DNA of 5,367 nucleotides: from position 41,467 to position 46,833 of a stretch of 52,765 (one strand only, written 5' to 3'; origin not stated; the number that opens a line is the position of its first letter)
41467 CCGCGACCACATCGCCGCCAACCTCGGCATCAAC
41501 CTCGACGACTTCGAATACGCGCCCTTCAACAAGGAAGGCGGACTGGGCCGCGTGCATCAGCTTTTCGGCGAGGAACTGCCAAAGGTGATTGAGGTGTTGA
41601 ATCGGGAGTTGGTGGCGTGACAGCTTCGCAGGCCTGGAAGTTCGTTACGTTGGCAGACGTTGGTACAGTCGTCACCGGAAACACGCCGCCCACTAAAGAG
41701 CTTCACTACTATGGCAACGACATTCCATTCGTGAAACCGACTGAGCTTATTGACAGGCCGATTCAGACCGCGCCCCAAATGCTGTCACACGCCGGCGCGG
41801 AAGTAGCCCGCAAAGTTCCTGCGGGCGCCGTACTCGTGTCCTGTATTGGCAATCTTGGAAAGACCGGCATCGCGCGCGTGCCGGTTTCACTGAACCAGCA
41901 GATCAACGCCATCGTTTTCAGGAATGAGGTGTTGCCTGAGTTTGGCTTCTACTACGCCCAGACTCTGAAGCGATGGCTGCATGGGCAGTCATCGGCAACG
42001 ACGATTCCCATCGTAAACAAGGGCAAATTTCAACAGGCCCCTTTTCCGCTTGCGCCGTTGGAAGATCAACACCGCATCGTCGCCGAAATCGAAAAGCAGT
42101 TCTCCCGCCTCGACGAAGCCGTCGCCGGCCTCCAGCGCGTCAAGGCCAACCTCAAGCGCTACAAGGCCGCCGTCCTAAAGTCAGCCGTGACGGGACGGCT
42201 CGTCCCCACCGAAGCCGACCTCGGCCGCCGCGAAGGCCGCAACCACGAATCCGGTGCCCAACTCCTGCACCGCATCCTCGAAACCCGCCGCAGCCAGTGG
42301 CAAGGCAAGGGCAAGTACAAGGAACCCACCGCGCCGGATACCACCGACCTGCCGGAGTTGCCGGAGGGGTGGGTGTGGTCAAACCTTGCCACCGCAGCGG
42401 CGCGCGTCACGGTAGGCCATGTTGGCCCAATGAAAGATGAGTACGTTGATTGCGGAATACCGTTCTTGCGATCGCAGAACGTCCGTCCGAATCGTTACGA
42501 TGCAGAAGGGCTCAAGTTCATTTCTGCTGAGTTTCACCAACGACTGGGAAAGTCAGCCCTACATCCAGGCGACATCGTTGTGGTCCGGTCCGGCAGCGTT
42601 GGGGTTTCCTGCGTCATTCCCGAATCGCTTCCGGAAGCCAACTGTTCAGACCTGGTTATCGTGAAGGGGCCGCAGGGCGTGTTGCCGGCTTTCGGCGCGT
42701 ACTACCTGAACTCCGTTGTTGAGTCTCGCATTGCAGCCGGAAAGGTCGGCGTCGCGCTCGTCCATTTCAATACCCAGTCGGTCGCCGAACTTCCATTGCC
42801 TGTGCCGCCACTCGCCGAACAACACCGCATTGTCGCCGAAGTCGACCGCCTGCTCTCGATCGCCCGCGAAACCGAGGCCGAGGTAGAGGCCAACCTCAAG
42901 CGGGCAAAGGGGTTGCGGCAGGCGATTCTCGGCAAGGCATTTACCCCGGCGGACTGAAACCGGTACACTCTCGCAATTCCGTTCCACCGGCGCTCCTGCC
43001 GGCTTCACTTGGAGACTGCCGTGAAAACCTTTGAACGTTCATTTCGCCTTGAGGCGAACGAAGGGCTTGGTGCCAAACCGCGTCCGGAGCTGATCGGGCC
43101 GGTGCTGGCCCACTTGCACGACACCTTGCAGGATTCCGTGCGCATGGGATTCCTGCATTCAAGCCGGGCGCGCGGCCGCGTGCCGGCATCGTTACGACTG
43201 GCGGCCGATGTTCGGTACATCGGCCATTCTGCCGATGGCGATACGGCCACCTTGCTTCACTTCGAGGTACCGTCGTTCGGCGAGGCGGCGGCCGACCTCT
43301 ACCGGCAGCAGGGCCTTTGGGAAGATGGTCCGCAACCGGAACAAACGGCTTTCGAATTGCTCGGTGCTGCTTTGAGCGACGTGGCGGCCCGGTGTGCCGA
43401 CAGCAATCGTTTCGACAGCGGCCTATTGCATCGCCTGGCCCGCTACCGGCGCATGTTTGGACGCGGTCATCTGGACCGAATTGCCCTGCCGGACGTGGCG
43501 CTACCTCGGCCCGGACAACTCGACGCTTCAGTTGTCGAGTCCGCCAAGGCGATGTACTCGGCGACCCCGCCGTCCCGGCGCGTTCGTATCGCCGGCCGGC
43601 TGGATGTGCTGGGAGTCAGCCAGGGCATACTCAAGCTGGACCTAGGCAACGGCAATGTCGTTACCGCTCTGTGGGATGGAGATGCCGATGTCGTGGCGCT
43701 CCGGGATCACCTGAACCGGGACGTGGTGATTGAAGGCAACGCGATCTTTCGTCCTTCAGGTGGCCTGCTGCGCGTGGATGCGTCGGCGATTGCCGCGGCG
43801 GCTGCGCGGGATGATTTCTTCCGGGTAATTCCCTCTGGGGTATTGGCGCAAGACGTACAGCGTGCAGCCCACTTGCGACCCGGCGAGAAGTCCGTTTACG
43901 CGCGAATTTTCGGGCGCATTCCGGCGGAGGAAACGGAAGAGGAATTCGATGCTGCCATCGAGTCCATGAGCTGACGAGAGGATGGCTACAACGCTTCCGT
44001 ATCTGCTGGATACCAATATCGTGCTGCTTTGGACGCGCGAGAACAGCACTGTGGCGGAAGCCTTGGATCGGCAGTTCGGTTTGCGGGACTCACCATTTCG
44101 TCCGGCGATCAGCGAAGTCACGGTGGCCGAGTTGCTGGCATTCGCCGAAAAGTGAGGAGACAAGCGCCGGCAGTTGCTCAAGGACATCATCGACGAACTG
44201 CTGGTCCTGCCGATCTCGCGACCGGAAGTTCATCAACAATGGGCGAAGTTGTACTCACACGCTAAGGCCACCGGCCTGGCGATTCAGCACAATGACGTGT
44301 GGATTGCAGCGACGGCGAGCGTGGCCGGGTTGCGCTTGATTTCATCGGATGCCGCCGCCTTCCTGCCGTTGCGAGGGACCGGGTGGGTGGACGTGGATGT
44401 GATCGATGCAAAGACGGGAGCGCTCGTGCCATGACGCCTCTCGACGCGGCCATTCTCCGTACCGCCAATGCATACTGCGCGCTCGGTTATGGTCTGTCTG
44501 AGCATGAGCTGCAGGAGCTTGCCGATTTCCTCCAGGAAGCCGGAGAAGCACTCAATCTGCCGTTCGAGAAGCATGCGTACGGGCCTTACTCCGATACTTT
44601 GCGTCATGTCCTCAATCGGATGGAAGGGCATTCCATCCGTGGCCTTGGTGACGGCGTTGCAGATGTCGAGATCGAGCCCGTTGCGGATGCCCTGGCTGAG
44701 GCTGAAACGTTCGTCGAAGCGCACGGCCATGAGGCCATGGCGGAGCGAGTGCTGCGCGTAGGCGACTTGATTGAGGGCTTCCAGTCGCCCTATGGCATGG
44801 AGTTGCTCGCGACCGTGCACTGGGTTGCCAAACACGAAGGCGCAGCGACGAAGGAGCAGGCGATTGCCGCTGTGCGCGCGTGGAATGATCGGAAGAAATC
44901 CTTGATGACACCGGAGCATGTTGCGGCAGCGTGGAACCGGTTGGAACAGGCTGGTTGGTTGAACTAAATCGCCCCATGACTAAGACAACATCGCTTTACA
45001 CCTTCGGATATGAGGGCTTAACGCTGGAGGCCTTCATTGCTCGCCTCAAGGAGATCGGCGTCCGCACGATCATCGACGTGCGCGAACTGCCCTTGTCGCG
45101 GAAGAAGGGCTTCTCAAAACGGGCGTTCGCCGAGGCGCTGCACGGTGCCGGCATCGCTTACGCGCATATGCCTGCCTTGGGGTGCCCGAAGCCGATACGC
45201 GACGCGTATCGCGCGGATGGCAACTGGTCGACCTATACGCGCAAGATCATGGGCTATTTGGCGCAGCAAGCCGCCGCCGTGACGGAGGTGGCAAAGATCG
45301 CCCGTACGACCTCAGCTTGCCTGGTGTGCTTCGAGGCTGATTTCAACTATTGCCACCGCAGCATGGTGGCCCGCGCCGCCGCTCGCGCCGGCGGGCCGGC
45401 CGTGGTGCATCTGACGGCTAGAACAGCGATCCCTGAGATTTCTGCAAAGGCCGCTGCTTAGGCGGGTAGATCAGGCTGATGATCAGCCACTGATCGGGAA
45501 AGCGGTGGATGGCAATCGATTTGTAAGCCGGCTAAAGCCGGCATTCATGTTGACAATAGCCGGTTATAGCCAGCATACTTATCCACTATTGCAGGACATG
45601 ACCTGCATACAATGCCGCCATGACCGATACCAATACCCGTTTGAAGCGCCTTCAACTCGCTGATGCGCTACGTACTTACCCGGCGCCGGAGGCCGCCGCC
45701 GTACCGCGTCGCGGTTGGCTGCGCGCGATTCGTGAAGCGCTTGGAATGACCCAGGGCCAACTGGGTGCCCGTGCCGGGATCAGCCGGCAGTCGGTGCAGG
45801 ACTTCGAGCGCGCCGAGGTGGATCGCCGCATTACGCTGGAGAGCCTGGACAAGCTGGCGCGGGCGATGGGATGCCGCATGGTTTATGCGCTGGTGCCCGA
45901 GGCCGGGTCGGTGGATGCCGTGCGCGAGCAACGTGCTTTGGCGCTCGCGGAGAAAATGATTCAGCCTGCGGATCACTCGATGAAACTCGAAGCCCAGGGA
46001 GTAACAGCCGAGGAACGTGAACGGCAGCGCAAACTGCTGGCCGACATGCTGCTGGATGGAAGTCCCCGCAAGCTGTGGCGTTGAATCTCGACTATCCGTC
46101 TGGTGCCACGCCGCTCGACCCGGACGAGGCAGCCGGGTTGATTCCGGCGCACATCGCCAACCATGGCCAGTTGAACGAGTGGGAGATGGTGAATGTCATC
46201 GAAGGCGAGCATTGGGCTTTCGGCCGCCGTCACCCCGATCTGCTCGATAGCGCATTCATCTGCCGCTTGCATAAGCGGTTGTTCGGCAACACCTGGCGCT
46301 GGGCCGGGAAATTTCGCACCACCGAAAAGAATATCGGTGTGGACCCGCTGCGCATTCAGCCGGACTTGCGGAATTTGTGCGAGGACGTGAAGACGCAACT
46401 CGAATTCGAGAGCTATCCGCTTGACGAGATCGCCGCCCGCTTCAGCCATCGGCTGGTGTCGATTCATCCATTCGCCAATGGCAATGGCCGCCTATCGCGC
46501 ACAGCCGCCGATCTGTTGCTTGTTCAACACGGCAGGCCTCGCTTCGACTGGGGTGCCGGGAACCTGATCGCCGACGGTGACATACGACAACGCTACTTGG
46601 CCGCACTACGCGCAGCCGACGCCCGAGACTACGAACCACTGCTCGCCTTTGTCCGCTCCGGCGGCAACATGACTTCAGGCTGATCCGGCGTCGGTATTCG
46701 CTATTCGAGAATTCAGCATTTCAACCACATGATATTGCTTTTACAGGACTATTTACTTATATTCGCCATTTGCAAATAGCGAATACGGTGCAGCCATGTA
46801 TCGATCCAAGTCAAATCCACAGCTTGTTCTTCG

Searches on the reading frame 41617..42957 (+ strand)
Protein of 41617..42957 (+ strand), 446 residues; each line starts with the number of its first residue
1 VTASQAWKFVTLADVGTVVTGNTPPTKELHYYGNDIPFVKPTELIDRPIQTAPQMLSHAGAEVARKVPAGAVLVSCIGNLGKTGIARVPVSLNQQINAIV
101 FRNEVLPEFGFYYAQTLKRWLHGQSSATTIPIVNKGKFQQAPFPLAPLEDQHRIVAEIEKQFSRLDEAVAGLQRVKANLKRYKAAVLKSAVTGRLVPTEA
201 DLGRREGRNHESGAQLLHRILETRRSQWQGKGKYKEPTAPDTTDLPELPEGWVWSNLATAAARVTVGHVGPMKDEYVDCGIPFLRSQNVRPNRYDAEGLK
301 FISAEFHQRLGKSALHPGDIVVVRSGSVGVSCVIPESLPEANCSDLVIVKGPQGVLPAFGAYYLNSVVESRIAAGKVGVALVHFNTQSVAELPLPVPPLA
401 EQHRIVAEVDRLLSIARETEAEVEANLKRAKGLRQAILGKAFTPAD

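Call 72: search_protein_families(library=pfam, proteins=[window:41617-42957:+], max_evalue=0.001)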
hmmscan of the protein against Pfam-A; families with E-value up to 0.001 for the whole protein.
window:41617-42957:+ (446 aa): 1 family
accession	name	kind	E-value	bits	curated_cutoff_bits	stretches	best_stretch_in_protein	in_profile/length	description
PF01420.25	Methylase_S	-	2e-30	106.6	22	2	6-159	3-150/168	Type I restriction modification DNA specificity domain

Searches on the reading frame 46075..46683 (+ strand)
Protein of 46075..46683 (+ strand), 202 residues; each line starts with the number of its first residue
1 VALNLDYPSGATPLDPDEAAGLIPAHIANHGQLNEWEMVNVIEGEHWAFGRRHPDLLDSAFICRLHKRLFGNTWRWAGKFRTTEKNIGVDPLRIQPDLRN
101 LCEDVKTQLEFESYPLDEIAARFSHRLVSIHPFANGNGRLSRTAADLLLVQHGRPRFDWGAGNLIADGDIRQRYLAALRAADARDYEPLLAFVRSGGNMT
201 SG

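Call 72: search_protein_families(library=pfam, proteins=[window:46075-46683:+], max_evalue=0.001)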
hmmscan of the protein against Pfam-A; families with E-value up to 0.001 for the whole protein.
window:46075-46683:+ (202 aa): 1 family
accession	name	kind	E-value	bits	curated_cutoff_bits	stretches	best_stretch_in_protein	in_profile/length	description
PF02661.23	Fic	-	3.2e-14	54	24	1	57-149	2-93/93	Fic/DOC family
